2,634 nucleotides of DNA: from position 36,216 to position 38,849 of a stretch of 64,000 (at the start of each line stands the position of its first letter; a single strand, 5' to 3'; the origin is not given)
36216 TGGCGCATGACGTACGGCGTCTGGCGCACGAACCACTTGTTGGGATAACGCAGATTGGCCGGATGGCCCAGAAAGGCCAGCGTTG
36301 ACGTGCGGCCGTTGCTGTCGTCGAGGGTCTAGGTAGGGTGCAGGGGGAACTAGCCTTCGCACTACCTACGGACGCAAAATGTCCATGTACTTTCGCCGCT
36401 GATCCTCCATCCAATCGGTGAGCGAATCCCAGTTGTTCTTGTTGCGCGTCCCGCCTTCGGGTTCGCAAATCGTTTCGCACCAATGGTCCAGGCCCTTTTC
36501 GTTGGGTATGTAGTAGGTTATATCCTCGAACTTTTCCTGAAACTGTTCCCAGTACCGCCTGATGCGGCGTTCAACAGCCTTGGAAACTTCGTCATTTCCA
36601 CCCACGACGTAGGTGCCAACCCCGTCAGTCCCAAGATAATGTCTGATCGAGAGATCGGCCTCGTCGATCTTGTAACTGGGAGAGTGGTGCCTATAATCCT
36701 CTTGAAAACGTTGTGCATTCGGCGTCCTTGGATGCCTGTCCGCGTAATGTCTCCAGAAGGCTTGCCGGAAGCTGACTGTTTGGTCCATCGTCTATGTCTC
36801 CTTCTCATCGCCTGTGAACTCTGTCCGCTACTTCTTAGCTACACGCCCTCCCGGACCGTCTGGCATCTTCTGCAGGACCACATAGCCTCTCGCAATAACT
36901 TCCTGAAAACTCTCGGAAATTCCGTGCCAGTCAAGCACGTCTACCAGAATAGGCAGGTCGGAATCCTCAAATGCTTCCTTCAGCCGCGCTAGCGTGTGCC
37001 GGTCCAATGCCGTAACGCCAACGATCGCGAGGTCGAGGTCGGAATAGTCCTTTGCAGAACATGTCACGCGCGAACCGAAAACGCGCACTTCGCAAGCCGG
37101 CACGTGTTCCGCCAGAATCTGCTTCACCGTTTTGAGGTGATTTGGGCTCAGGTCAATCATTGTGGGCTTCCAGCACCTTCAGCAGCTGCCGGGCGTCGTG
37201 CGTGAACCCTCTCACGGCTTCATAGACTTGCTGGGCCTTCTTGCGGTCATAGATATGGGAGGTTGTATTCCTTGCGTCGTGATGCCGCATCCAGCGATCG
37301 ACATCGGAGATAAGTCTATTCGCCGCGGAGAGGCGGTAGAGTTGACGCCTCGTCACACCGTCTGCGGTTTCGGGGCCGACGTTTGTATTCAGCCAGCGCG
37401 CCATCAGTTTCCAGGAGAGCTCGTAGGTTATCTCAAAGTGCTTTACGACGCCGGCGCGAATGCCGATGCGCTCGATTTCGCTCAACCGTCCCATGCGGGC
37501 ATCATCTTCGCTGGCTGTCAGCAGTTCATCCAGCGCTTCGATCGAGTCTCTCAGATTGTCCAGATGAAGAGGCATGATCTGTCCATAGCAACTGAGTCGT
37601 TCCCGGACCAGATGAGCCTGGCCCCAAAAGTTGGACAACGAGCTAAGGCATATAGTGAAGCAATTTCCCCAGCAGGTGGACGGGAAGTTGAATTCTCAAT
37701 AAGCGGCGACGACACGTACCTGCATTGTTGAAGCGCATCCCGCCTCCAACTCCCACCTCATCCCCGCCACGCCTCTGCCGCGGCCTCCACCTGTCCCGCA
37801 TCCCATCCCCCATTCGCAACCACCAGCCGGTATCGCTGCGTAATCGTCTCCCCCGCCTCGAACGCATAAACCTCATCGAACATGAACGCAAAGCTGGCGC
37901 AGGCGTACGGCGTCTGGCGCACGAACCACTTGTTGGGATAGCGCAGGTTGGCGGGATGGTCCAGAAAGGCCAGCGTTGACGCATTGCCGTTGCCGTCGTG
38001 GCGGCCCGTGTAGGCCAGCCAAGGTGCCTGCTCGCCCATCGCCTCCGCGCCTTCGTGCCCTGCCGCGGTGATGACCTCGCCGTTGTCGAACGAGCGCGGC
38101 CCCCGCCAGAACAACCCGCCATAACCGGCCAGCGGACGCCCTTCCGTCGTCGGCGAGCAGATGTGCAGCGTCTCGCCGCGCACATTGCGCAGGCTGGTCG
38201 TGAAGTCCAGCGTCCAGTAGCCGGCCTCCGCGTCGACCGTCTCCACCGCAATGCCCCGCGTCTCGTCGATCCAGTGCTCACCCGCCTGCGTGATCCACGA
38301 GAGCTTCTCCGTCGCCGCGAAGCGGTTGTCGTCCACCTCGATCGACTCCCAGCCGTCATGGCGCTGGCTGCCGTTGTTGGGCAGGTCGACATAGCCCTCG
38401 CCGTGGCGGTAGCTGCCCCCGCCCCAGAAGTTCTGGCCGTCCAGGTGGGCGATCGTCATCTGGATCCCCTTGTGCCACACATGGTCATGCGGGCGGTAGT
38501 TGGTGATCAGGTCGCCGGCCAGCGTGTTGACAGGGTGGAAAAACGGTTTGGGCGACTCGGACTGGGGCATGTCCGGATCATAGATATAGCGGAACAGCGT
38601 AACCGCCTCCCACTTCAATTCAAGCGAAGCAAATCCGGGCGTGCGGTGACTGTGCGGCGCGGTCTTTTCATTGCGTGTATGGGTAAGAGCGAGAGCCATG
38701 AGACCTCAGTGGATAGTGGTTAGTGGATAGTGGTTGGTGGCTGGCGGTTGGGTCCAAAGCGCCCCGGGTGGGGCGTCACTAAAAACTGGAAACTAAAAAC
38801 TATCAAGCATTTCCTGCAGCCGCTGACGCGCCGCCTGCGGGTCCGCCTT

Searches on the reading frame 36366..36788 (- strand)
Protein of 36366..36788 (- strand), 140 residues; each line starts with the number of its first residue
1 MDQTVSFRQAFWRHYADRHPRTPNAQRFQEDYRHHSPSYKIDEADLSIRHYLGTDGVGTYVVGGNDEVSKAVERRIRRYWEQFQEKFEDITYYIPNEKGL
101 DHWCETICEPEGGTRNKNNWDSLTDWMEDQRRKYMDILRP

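Call 3: search_protein_families(library=pfam, proteins=[window:36366-36788:-], max_evalue=0.01)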
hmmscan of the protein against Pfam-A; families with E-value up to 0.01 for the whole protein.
window:36366-36788:- (140 aa): 0 families

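Call 4: search_protein_families(library=padloc, proteins=[window:36366-36788:-], max_evalue=0.01)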
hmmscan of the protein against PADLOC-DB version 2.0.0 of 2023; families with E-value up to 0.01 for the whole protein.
window:36366-36788:- (140 aa): 1 family
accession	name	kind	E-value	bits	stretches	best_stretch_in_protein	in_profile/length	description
PDLC04911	PDC-S11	-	4.6e-06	24.1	1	3-138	173-308/318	-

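Call 5: search_protein_families(library=ncbifam, proteins=[window:36366-36788:-], max_evalue=0.01)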
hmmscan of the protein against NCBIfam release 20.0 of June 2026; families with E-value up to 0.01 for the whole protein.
window:36366-36788:- (140 aa): 0 families

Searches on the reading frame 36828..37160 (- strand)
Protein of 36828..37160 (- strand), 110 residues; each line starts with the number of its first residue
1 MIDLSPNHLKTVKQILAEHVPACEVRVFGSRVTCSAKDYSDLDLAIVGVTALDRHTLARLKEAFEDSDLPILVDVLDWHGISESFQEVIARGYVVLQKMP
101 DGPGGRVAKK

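Call 3: search_protein_families(library=pfam, proteins=[window:36828-37160:-], max_evalue=0.01)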
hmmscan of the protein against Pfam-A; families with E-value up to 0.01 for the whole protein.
window:36828-37160:- (110 aa): 5 families
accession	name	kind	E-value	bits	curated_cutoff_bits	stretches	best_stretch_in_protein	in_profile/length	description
PF18765.7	Polbeta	-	4.5e-09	36.8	26.9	1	11-98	2-90/93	Polymerase beta, Nucleotidyltransferase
PF22600.2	MTPAP-like_central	-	1.4e-06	28.9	27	1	9-88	26-99/139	Poly(A) RNA polymerase, mitochondrial-like, central palm domain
PF01909.29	NTP_transf_2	-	7.3e-06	26.7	21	1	9-78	1-74/93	Nucleotidyltransferase domain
PF10620.15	MdcG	-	0.0014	19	26.5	1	22-103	28-115/121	Phosphoribosyl-dephospho-CoA transferase MdcG C-terminal domain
PF19088.6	TUTase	-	0.0038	17.4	25.8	1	10-51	48-89/138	TUTase nucleotidyltransferase domain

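Call 4: search_protein_families(library=padloc, proteins=[window:36828-37160:-], max_evalue=0.01)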
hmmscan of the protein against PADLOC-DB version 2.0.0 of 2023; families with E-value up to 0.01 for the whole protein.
window:36828-37160:- (110 aa): 6 families
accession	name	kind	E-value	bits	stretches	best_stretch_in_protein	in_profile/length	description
PDLC03138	Specificity_I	-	3.9e-28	96.7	1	1-110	1-111/485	Type I specificity subunit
PDLC04904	PDC-S09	-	2.7e-08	31.9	1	12-96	15-98/104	-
PDLC04902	PDC-S09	-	1.3e-05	23.4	1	9-91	9-90/97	-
PDLC04906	PDC-S09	-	2.7e-05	22.5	1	8-91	10-93/98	-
PDLC04907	PDC-S09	-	0.00017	19.7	1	10-51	15-56/114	-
PDLC04369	PDC-M05A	-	0.0043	14.7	1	5-62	88-143/201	-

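Call 5: search_protein_families(library=ncbifam, proteins=[window:36828-37160:-], max_evalue=0.01)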
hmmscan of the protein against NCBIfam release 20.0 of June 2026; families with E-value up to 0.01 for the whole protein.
window:36828-37160:- (110 aa): 2 families
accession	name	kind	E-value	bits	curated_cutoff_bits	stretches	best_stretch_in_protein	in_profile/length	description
NF047752.1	MntA_antitoxin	equivalog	1.5e-08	34.5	60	1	18-96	3-80/106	type VII toxin-antitoxin system MntA family adenylyltransferase antitoxin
NF033127.1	ANT_3pp_AadA3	exception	0.0073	15.8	595.5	1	7-70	6-72/258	ANT(3'')-Ia family aminoglycoside nucleotidyltransferase AadA3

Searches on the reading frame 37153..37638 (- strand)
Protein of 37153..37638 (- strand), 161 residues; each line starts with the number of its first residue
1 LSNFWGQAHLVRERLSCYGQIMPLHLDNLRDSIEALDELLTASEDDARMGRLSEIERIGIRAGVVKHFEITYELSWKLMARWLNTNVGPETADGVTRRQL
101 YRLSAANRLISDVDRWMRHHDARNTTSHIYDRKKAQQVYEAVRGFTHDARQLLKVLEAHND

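Call 3: search_protein_families(library=pfam, proteins=[window:37153-37638:-], max_evalue=0.01)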
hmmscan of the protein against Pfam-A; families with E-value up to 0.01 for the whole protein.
window:37153-37638:- (161 aa): 1 family
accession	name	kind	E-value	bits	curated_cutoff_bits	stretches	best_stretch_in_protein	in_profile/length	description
PF08780.16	NTase_sub_bind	-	8.2e-31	107.1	31.8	1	25-157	2-125/126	Nucleotidyltransferase substrate binding protein like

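Call 4: search_protein_families(library=padloc, proteins=[window:37153-37638:-], max_evalue=0.01)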
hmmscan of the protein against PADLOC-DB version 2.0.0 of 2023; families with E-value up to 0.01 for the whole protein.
window:37153-37638:- (161 aa): 0 families

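Call 5: search_protein_families(library=ncbifam, proteins=[window:37153-37638:-], max_evalue=0.01)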
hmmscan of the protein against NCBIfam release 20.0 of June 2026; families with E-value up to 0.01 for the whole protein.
window:37153-37638:- (161 aa): 1 family
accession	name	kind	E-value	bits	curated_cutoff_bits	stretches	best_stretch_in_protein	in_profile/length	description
TIGR01987.1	HI0074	subfamily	1.5e-20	73.5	55.8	1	58-156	24-121/123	HI0074 family nucleotidyltransferase substrate-binding subunit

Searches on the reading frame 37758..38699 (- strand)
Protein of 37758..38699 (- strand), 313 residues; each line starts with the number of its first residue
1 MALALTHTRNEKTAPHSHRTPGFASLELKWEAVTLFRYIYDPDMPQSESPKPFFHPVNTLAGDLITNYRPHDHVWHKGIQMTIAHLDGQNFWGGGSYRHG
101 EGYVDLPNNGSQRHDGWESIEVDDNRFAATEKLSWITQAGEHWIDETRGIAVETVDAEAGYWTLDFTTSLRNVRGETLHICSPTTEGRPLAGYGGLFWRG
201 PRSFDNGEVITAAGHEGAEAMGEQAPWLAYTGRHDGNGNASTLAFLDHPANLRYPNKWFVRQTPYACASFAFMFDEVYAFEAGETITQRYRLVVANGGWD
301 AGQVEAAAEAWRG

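Call 3: search_protein_families(library=pfam, proteins=[window:37758-38699:-], max_evalue=0.01)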
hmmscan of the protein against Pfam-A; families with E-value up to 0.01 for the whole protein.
window:37758-38699:- (313 aa): 1 family
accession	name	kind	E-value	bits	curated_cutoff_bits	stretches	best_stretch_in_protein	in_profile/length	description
PF14100.11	DUF6807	-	1.3e-85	287.7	27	1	27-308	3-269/270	Family of unknown function (DUF6807)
